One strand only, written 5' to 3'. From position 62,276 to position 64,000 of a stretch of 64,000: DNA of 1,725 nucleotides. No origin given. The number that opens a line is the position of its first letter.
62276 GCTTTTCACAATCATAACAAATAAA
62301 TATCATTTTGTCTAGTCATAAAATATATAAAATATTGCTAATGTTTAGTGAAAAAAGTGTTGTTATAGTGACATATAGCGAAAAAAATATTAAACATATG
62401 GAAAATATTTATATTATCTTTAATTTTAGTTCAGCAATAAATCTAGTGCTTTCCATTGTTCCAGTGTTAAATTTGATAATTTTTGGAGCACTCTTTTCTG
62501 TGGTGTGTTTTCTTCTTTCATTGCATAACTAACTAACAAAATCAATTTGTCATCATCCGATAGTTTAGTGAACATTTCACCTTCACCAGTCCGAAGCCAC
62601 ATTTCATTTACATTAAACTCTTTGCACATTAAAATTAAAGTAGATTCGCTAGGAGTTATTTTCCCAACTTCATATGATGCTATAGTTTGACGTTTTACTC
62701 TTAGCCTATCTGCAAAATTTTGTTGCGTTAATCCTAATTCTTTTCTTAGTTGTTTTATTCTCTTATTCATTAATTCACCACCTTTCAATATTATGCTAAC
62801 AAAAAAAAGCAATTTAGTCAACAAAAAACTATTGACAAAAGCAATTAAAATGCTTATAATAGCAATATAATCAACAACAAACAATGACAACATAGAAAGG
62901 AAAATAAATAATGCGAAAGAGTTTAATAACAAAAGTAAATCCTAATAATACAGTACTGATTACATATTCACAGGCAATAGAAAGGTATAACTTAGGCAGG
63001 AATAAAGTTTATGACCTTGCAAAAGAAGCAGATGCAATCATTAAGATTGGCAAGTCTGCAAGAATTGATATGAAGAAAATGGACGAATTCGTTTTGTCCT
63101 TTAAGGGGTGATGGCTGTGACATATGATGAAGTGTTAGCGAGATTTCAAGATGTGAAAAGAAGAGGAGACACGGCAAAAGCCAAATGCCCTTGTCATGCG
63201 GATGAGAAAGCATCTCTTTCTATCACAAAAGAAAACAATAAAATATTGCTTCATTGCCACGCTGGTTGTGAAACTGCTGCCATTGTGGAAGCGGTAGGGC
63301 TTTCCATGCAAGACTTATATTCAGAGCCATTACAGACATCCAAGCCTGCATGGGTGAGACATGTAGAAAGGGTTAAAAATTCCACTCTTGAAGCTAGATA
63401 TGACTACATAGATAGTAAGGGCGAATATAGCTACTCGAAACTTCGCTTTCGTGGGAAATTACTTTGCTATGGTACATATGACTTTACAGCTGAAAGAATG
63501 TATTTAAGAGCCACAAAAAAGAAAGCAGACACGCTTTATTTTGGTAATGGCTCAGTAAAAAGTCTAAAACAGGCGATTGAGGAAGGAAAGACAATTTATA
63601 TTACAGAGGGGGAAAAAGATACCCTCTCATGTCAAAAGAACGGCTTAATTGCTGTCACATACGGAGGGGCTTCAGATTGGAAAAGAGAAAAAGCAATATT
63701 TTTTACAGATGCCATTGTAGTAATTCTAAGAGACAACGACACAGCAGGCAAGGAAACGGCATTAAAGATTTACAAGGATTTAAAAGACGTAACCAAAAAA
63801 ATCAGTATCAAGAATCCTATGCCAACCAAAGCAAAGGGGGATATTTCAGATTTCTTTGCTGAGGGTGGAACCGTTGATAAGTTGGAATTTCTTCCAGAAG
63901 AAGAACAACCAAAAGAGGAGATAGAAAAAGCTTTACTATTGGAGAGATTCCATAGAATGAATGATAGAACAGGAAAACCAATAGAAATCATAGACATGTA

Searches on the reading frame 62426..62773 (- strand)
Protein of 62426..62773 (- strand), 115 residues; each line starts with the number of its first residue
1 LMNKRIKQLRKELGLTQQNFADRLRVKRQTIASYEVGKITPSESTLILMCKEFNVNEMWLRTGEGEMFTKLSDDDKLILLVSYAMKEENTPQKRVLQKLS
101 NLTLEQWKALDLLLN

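Call 44: search_protein_families(library=pfam, proteins=[window:62426-62773:-], max_evalue=0.001)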
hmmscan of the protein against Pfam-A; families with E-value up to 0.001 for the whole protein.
window:62426-62773:- (115 aa): 3 families
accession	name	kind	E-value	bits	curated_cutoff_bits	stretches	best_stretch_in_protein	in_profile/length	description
PF01381.28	HTH_3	-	2.8e-16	59.7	23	1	6-60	1-55/55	Helix-turn-helix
PF12844.13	HTH_19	-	1.4e-14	54.1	30.2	1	4-66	2-64/64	Helix-turn-helix domain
PF13560.12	HTH_31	-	3e-08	34.3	27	1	5-51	5-52/64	Helix-turn-helix domain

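Call 94: search_protein_families(library=phrogs, proteins=[window:62426-62773:-], max_evalue=0.001)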
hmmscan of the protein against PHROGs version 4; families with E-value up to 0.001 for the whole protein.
window:62426-62773:- (115 aa): 22 families
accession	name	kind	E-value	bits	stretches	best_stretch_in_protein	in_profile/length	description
phrog_8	-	transcription regulation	2.3e-19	71.1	1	3-86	163-235/346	transcriptional regulator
phrog_4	-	transcription regulation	2.2e-16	60.8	1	3-73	138-204/400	transcriptional repressor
phrog_3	-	transcription regulation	1e-11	46.3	1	2-71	89-159/430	transcriptional repressor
phrog_2967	-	transcription regulation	2.1e-11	44.8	1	2-87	11-92/225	transcriptional regulator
phrog_2328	-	transcription regulation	1.1e-10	42.3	1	3-69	17-80/128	transcriptional repressor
phrog_147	-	transcription regulation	2.2e-09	38.6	1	2-64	5-70/100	transcriptional regulator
phrog_4836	-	transcription regulation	9.1e-09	36.1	1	3-66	77-140/194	CII-like regulator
phrog_2104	-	unknown function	4.3e-08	34.3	1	4-47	42-85/103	-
phrog_3037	-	transcription regulation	7e-08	33.5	1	3-103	28-112/189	transcriptional repressor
phrog_2439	-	transcription regulation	4.4e-07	30.1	1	4-60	10-66/367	transcriptional regulator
phrog_9710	-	unknown function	6.6e-07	30.3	1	18-70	31-85/95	-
phrog_6378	-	unknown function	8.5e-07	30.1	1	3-69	10-76/131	-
phrog_7950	-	transcription regulation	4.7e-06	27.6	1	2-36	8-42/68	transcriptional repressor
phrog_7241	-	transcription regulation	2.9e-05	25.1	1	5-56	65-116/122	transcriptional regulator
phrog_1373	-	transcription regulation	2.9e-05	25.1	1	5-56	67-118/166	transcriptional regulator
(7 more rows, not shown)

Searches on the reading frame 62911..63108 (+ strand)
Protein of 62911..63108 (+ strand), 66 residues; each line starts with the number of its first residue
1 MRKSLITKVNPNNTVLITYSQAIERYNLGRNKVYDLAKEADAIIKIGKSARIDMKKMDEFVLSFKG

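Call 44: search_protein_families(library=pfam, proteins=[window:62911-63108:+], max_evalue=0.001)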
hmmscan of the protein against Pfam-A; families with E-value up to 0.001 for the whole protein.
window:62911-63108:+ (66 aa): 1 family
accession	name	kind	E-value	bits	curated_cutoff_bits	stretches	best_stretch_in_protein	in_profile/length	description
PF20063.5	DUF6462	-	1e-13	51.7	27.1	1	17-61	4-48/51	Family of unknown function (DUF6462)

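Call 94: search_protein_families(library=phrogs, proteins=[window:62911-63108:+], max_evalue=0.001)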
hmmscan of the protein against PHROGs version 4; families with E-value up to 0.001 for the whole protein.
window:62911-63108:+ (66 aa): 1 family
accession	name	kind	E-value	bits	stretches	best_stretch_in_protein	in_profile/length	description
phrog_16129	-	integration and excision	1.1e-06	29.4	1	15-59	12-59/67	excisionase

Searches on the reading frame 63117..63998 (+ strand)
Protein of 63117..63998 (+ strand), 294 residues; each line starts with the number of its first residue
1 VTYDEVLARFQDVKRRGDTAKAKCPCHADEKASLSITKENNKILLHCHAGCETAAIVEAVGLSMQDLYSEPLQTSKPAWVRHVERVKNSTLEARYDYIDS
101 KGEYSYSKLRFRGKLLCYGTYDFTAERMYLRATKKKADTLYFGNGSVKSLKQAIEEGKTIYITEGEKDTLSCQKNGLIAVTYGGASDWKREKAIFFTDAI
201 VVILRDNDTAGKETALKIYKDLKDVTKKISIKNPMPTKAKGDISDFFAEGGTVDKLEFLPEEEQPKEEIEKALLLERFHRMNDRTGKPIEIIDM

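Call 44: search_protein_families(library=pfam, proteins=[window:63117-63998:+], max_evalue=0.001)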
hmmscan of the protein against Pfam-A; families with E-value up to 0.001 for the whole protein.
window:63117-63998:+ (294 aa): 4 families
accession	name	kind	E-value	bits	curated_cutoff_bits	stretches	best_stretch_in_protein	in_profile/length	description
PF13155.12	Toprim_2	-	1.5e-05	25.7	22.1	1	161-230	1-74/88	Toprim-like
PF13362.12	Toprim_3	-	1.7e-05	25.6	27.2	1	160-251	2-93/95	Toprim domain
PF13662.12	Toprim_4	-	0.00017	22.2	25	1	159-228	2-80/85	Toprim domain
PF01807.25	Zn_ribbon_DnaG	-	0.00099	19.3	24.9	0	6-53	18-62/98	CHC2 zinc finger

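Call 94: search_protein_families(library=phrogs, proteins=[window:63117-63998:+], max_evalue=0.001)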
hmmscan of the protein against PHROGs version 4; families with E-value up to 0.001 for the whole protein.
window:63117-63998:+ (294 aa): 6 families
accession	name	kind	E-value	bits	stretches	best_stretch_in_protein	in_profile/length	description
phrog_6088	-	DNA, RNA and nucleotide metabolism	8.3e-30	104.9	2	1-127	2-110/772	DNA primase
phrog_47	-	DNA, RNA and nucleotide metabolism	1.6e-14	54.4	1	154-249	229-324/947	DNA primase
phrog_6444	-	DNA, RNA and nucleotide metabolism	7.9e-10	39.2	1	148-231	250-336/577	DNA primase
phrog_239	-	DNA, RNA and nucleotide metabolism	9.1e-10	39.1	1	79-254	134-302/801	DNA primase/helicase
phrog_849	-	DNA, RNA and nucleotide metabolism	9.3e-07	29.1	1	154-229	235-312/435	DNA primase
phrog_26824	-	unknown function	5.8e-05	22.4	1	20-253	26-276/868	-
